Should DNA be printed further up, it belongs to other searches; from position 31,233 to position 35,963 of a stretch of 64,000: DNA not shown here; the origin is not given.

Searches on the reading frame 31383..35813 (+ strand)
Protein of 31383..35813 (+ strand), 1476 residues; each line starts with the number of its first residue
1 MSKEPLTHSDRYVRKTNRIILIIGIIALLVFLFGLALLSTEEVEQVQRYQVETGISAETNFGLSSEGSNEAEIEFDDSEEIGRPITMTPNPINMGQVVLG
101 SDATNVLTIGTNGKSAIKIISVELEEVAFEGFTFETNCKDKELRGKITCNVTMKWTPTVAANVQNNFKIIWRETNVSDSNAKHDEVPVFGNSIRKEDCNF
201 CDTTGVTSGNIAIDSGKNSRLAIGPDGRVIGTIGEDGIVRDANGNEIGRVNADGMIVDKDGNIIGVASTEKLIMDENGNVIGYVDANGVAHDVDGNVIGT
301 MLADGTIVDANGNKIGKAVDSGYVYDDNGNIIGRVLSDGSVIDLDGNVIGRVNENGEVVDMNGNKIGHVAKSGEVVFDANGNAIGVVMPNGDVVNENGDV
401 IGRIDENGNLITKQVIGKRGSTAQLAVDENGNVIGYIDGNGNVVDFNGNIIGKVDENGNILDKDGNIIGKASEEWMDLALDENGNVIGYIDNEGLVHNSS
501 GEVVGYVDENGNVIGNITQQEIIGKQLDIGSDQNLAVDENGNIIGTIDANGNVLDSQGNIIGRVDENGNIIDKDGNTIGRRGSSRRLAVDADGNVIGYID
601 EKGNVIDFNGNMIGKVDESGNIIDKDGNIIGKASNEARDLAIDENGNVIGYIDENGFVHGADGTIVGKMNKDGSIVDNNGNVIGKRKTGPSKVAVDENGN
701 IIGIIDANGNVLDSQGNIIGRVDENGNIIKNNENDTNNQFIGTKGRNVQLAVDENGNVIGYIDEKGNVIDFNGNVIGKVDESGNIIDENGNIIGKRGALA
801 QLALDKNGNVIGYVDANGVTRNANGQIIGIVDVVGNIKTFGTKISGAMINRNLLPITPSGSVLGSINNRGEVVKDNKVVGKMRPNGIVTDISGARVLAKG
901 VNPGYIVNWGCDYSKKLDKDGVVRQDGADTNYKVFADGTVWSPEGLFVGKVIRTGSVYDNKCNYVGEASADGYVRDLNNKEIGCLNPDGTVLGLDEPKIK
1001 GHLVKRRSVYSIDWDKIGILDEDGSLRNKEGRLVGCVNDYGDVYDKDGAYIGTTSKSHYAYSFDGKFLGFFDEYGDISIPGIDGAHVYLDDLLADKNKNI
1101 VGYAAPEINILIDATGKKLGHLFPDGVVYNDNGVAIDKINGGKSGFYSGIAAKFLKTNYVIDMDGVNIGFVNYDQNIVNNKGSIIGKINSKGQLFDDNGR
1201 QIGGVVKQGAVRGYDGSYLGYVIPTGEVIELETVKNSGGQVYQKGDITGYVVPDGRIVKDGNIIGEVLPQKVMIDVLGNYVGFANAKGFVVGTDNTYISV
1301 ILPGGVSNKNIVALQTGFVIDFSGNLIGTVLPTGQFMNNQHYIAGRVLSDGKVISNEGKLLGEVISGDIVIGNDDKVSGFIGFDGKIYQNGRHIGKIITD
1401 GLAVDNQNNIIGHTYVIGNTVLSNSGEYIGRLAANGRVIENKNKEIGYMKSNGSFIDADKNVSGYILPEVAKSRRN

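Call 6: search_protein_families(library=pfam, proteins=[window:31383-35813:+], max_evalue=0.01)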
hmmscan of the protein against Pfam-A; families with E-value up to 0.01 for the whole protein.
window:31383-35813:+ (1476 aa): 5 families
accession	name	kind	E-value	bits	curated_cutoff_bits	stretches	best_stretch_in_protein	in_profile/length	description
PF21785.3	Bflower_2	-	3.3e-77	256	38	12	273-371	4-98/112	5-fold beta-flower protein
PF21784.3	Bflower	-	3.2e-37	127.9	25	5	427-469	21-61/116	4-fold beta flower protein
PF12396.14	DUF3659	-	3.5e-36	123.3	24.8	3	320-370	10-56/61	Protein of unknown function (DUF3659)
PF05593.20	RHS_repeat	-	3.4e-15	56.4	22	0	696-727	2-37/38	RHS Repeat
PF02625.21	XdhC_CoxI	-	0.00074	19.8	24.3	0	219-236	26-43/68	XdhC and CoxI family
